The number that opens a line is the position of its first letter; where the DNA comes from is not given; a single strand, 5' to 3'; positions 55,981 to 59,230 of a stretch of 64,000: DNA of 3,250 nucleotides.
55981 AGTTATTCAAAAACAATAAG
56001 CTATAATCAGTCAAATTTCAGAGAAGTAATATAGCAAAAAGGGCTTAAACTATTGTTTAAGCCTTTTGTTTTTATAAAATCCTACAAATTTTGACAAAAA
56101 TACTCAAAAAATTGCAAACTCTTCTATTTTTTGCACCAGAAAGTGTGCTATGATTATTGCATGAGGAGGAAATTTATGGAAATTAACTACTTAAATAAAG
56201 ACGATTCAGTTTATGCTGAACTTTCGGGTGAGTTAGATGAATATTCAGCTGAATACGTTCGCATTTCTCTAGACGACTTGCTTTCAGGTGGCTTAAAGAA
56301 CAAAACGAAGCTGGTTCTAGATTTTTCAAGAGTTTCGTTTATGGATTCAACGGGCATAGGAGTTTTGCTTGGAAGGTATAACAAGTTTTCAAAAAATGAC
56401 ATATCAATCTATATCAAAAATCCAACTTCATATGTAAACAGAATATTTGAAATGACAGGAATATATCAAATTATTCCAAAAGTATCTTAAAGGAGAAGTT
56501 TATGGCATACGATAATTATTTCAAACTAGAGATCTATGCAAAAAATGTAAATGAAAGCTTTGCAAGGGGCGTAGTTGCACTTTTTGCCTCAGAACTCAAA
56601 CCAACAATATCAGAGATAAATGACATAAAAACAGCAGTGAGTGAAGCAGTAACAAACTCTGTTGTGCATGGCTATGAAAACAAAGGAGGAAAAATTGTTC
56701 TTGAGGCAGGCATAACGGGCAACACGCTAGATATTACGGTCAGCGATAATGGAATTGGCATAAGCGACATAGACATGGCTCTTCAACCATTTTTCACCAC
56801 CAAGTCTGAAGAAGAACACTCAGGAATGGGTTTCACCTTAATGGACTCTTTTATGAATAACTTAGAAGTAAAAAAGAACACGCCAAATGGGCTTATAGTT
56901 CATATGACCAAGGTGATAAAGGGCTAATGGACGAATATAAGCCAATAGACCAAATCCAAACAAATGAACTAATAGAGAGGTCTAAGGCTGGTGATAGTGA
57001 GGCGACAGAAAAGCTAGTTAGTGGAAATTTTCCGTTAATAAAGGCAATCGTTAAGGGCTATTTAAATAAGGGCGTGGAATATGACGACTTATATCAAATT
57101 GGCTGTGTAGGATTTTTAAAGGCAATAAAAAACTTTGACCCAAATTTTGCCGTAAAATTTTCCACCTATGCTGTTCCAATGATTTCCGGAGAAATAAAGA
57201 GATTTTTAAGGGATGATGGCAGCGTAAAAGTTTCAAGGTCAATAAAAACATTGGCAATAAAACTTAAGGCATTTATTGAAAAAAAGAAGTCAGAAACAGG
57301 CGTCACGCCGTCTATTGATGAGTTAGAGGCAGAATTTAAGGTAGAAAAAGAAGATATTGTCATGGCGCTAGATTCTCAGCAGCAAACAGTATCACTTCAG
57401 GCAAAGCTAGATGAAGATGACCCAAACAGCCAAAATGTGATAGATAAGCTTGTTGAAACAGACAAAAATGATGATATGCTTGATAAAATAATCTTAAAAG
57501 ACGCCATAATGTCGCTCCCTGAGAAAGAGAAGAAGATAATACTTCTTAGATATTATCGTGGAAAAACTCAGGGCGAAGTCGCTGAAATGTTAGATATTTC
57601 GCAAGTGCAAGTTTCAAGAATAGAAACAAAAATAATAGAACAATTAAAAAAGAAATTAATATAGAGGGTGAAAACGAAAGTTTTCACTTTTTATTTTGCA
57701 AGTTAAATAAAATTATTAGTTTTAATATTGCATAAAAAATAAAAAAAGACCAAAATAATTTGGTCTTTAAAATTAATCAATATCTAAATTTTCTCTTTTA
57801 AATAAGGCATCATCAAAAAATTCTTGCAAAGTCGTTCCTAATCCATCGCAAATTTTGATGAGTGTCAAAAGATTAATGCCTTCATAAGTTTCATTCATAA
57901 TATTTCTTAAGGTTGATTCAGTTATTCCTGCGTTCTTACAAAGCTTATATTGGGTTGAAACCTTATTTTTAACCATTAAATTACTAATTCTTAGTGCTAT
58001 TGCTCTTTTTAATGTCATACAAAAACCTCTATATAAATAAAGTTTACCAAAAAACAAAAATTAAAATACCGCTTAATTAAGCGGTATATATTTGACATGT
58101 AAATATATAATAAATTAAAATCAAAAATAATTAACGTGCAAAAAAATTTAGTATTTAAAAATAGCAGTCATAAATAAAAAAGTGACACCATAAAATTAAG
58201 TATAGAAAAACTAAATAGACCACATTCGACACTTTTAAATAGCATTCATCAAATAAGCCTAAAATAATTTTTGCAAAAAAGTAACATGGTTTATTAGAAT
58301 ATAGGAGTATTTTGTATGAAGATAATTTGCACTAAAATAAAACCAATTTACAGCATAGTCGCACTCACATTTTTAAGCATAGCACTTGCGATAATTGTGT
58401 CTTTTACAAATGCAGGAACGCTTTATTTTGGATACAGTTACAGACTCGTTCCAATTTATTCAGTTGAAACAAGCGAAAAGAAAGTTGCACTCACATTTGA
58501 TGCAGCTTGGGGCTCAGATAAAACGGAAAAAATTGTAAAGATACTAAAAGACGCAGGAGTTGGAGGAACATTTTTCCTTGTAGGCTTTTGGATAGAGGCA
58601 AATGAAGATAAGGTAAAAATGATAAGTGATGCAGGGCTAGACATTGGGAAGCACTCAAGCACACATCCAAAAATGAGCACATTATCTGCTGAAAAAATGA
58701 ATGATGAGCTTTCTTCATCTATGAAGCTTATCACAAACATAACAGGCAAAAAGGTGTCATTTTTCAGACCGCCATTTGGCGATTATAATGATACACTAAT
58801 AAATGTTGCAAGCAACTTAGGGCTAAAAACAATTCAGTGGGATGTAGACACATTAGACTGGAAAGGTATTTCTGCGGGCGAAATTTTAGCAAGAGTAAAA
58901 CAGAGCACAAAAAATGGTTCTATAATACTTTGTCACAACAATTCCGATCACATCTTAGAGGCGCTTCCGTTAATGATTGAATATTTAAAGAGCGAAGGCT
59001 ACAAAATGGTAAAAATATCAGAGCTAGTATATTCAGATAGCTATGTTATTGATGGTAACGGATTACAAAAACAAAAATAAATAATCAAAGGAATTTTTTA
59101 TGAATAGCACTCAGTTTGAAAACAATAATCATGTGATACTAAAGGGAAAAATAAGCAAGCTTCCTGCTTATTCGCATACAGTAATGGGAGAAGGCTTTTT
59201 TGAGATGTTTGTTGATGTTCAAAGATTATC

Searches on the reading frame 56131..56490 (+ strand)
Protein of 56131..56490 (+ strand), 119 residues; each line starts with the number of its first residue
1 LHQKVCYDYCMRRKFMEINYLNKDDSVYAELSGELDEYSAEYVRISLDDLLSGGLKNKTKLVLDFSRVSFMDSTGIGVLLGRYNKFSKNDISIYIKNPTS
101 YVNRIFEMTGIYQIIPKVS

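Call 33: search_protein_families(library=pfam, proteins=[window:56131-56490:+])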
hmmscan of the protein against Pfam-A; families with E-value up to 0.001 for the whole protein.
window:56131-56490:+ (119 aa): 2 families
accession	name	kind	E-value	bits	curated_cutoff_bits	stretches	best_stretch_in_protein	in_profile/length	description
PF01740.26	STAS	-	6.6e-18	64.9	22.6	1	28-115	12-97/106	STAS domain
PF13466.11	STAS_2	-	2.6e-10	40.8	29.2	1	30-111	2-79/80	STAS domain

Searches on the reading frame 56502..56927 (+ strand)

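Call 33: search_protein_families(library=pfam, proteins=[window:56502-56927:+])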
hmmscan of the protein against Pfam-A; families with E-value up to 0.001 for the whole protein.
window:56502-56927:+ (141 aa): 2 families
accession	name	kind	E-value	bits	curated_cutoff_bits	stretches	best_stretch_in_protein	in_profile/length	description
PF13581.12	HATPase_c_2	-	2.2e-18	66.9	27.4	1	20-137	10-127/127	Histidine kinase-like ATPase domain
PF02518.31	HATPase_c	-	1.9e-12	48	26.4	1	40-121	4-91/111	Histidine kinase-, DNA gyrase B-, and HSP90-like ATPase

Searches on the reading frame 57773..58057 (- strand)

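Call 33: search_protein_families(library=pfam, proteins=[window:57773-58057:-])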
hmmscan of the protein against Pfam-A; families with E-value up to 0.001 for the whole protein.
window:57773-58057:- (94 aa): 2 families
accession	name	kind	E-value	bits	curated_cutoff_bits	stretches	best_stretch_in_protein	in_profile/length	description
PF13443.12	HTH_26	-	7.2e-12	45.8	22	1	23-82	1-59/63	Cro/C1-type HTH DNA-binding domain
PF01381.28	HTH_3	-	1.9e-05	25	23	1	35-80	11-55/55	Helix-turn-helix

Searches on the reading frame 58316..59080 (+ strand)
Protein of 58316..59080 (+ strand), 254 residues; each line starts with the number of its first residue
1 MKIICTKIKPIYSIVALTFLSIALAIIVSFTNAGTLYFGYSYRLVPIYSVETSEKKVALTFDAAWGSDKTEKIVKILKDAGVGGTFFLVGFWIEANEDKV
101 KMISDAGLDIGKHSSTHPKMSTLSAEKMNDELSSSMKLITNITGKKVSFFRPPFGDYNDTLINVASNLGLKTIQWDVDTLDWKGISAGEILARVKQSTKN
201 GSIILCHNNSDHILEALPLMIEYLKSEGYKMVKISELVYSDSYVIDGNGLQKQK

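Call 33: search_protein_families(library=pfam, proteins=[window:58316-59080:+])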
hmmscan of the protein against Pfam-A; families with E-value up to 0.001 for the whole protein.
window:58316-59080:+ (254 aa): 1 family
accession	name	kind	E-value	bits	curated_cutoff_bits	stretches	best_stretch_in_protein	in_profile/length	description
PF01522.26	Polysacc_deac_1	-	7.7e-36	123.2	23.1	1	51-172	3-123/124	Polysaccharide deacetylase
